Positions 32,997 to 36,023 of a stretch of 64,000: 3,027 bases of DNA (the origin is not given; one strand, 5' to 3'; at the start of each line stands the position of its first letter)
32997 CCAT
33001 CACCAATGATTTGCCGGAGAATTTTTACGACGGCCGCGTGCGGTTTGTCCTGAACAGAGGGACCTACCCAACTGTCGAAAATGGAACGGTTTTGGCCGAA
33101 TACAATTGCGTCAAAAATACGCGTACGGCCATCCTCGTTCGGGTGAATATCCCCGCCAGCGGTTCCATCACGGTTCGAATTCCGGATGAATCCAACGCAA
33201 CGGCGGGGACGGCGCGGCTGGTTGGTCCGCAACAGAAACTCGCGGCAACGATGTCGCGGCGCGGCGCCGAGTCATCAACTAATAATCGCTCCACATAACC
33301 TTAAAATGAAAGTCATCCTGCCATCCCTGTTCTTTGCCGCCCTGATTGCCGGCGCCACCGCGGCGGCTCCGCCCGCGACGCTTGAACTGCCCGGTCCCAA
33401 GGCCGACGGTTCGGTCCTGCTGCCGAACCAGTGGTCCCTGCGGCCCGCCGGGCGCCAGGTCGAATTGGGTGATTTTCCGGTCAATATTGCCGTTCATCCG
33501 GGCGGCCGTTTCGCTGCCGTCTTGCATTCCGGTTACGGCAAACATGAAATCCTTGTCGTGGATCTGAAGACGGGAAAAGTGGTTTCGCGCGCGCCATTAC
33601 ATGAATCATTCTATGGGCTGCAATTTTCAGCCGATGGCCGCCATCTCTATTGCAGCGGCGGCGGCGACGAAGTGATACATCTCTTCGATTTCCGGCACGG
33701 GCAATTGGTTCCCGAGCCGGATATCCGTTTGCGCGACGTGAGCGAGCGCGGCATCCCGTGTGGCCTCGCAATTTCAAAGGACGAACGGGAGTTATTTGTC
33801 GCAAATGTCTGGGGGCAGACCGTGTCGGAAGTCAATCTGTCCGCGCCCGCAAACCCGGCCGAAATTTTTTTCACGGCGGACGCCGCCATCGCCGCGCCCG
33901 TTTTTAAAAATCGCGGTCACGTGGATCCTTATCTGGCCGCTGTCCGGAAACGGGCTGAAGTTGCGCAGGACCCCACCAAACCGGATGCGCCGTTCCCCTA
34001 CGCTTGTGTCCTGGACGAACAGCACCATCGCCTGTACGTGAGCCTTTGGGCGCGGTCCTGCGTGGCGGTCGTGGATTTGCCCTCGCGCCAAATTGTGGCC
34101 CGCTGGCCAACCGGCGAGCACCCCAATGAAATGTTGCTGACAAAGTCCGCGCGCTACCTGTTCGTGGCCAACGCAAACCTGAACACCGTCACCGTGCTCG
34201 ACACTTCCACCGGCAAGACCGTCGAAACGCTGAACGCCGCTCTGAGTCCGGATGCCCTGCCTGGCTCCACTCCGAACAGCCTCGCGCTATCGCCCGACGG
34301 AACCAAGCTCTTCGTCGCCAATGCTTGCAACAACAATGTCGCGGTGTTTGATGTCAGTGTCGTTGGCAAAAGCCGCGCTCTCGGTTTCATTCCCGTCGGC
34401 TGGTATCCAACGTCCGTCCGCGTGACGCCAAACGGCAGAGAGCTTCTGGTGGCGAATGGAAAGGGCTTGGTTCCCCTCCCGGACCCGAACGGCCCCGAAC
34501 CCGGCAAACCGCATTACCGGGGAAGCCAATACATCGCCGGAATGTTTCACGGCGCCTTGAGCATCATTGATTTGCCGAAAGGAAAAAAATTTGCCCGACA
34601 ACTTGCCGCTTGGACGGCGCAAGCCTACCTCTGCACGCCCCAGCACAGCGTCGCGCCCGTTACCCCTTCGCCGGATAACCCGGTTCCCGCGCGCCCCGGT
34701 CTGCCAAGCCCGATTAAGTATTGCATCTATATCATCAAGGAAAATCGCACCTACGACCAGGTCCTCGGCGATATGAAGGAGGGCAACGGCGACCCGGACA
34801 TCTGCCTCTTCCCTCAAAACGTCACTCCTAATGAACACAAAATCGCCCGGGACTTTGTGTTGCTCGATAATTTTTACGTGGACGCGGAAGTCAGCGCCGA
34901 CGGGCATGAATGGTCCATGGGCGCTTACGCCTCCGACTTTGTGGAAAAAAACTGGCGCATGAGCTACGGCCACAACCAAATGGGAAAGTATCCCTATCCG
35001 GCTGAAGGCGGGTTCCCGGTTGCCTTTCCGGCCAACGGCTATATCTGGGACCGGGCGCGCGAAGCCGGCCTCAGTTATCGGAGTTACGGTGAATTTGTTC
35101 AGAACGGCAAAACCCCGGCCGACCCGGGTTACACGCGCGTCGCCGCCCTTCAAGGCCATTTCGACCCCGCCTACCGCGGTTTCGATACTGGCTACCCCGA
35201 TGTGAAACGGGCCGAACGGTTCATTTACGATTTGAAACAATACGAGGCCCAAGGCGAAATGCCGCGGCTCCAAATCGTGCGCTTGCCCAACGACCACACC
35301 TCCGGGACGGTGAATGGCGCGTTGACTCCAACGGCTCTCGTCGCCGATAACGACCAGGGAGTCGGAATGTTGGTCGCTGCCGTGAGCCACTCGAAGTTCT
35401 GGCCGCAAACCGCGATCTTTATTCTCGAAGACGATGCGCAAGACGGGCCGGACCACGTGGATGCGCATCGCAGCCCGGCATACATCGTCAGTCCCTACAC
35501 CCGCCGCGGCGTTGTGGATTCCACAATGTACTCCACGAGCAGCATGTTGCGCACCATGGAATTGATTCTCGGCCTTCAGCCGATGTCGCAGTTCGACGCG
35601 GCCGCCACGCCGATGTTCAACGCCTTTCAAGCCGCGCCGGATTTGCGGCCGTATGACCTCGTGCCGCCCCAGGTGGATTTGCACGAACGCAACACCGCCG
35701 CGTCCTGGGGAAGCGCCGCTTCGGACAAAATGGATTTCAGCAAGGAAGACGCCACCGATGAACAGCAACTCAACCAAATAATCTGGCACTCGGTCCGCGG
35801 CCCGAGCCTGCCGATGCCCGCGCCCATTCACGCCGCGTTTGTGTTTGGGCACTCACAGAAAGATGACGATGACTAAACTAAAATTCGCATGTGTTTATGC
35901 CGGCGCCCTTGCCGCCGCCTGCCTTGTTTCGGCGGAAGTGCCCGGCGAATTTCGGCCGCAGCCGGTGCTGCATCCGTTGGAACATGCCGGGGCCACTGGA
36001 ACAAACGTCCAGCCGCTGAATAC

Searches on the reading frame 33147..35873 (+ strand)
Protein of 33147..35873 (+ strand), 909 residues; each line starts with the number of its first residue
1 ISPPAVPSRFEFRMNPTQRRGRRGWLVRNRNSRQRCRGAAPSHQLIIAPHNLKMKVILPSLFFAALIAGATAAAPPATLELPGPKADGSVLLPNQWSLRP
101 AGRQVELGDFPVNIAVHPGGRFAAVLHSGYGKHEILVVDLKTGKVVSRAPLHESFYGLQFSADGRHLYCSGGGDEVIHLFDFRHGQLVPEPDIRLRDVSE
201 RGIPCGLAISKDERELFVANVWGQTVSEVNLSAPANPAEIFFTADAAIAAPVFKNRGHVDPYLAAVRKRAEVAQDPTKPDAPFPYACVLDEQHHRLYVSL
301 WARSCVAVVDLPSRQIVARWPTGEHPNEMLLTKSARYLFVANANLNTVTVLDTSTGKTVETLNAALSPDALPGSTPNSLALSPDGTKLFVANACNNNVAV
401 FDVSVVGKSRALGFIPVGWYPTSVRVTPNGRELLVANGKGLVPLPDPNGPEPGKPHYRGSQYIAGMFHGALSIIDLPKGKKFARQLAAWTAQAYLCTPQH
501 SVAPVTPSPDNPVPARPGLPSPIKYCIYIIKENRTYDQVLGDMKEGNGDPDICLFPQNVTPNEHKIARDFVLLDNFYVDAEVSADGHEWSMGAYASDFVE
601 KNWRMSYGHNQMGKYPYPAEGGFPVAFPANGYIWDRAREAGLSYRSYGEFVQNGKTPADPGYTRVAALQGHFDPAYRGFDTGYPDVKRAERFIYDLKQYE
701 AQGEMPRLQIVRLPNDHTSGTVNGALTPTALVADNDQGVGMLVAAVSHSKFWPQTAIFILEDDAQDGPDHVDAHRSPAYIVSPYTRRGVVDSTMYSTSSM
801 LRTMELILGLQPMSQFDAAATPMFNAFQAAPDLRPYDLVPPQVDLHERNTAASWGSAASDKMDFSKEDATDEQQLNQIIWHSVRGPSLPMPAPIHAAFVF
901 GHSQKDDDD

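Call 26: search_protein_families(library=pfam, proteins=[window:33147-35873:+], max_evalue=0.001)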
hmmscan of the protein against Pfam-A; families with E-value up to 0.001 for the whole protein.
window:33147-35873:+ (909 aa): 7 families
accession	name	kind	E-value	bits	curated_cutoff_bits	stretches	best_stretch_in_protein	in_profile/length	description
PF10282.15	Lactonase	-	6.2e-13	49.1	21.7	1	323-437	190-309/344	Lactonase, 7-bladed beta-propeller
PF04185.19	Phosphoesterase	-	2.2e-10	40.7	23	1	555-810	102-355/356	Phosphoesterase family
PF25174.1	Beta-prop_THOC3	-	4.4e-09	36.2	305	0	104-187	84-163/272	THOC3 beta-propeller domain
PF08450.18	SGL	-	5e-07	30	26.3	0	374-405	134-165/246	SMP-30/Gluconolactonase/LRE-like region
PF23393.2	Beta-prop_WDR90_POC16_2nd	-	0.0002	21.1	60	0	109-183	37-108/291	WDR90/POC16, second beta-propeller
PF24814.1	WD40_Prp19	-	0.0003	20.4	320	0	114-188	141-212/281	Prp19 WD40 domain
PF24807.1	WD40_CDC20-Fz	-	0.00097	19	200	0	125-185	105-167/292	CDC20/Fizzy WD40 domain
